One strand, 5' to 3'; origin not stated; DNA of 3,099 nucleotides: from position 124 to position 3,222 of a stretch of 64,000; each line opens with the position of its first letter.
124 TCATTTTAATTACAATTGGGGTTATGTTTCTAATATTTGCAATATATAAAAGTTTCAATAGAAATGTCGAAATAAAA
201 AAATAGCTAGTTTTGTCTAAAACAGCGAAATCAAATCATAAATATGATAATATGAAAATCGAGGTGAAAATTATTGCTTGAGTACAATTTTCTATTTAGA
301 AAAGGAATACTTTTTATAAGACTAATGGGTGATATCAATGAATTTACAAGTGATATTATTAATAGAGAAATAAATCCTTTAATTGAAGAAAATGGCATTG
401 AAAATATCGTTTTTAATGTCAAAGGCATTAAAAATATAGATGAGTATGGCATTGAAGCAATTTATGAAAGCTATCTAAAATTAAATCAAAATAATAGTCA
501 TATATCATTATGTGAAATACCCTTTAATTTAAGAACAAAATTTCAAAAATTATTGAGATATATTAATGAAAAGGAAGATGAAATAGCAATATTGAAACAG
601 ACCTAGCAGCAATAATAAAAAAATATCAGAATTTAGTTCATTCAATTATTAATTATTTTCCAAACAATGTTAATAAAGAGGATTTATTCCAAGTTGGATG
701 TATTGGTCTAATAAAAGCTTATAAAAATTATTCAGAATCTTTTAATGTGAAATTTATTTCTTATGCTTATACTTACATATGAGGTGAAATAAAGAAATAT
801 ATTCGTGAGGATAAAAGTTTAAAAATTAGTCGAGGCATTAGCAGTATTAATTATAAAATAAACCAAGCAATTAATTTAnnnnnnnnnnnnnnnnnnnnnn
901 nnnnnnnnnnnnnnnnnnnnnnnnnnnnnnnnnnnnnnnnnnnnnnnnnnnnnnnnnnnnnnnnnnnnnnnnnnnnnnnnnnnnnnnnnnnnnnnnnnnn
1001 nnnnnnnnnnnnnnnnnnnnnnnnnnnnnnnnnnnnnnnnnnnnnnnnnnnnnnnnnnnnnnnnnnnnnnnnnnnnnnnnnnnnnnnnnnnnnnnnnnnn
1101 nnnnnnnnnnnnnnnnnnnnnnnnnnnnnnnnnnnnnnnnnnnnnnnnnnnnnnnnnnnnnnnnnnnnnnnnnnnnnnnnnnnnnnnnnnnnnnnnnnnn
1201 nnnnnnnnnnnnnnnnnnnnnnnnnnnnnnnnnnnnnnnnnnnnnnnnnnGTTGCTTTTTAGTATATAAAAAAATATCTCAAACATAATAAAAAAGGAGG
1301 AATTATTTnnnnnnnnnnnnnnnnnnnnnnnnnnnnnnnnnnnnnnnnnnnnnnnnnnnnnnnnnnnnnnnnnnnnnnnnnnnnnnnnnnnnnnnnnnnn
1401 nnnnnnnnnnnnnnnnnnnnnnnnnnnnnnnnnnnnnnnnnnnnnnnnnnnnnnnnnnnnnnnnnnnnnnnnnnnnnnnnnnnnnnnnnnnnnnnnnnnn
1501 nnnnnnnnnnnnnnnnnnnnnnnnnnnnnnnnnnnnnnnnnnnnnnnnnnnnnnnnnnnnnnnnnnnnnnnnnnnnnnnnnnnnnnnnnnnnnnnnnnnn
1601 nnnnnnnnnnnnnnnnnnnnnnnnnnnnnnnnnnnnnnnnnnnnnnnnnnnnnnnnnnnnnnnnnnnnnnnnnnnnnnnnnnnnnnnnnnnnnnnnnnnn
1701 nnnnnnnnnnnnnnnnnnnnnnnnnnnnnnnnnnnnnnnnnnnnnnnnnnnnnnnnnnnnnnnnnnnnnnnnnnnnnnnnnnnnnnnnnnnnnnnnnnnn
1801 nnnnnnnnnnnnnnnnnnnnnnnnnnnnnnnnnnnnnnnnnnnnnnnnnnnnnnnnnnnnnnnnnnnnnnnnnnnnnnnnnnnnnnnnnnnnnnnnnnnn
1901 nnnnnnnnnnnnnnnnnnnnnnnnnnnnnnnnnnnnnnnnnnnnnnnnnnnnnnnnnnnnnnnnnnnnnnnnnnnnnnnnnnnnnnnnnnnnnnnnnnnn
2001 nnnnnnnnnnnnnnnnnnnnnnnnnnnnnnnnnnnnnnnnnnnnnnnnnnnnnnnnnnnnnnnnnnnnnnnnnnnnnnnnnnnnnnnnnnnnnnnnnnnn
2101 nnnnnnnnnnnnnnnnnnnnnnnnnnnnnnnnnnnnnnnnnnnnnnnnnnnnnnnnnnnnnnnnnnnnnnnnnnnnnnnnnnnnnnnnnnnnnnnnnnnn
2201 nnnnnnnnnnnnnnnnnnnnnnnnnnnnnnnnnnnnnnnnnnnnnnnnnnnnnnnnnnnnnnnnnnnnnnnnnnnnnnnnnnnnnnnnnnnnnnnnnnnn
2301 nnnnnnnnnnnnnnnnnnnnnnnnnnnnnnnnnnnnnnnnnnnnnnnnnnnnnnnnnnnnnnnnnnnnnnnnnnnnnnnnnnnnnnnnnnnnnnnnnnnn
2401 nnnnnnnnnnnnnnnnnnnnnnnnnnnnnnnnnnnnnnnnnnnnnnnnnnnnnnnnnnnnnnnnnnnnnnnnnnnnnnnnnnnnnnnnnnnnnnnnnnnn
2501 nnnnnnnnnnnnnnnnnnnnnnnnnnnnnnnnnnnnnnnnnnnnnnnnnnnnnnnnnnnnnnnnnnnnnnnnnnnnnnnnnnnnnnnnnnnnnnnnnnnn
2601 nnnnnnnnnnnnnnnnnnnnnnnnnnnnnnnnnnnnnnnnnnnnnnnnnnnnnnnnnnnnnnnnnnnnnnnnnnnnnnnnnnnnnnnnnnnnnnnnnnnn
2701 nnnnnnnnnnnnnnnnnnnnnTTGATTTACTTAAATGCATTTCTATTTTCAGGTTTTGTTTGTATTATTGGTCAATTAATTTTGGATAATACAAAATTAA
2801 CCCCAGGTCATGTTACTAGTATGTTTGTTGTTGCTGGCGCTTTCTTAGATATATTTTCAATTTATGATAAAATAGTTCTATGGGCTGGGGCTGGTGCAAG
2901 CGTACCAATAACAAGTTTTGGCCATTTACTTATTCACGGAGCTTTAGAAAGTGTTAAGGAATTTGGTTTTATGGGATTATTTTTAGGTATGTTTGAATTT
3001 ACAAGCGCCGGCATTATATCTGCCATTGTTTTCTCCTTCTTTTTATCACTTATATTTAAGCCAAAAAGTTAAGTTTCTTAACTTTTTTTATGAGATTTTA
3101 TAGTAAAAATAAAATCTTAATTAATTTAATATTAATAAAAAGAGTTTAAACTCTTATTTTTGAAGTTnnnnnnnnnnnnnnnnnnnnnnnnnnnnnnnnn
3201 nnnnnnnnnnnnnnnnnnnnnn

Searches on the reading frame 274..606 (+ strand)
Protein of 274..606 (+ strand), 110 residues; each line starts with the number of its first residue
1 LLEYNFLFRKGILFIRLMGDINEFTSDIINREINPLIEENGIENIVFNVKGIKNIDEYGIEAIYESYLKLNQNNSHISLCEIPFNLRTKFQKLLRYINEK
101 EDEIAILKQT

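Call 99: search_protein_families(library=pfam, proteins=[window:274-606:+], max_evalue=0.00001)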
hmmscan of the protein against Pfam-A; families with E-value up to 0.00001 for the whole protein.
window:274-606:+ (110 aa): 1 family
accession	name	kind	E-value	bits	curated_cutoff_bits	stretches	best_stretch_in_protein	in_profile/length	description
PF01740.26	STAS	-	9e-12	45.1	22.6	1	9-93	7-91/106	STAS domain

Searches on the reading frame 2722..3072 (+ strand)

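Call 99: search_protein_families(library=pfam, proteins=[window:2722-3072:+], max_evalue=0.00001)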
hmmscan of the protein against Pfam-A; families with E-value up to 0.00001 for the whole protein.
window:2722-3072:+ (116 aa): 1 family
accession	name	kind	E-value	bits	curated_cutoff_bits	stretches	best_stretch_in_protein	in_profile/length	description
PF03862.18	SpoVAC_SpoVAEB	-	7.9e-32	110.4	25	1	3-111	2-117/117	SpoVAC/SpoVAEB sporulation membrane protein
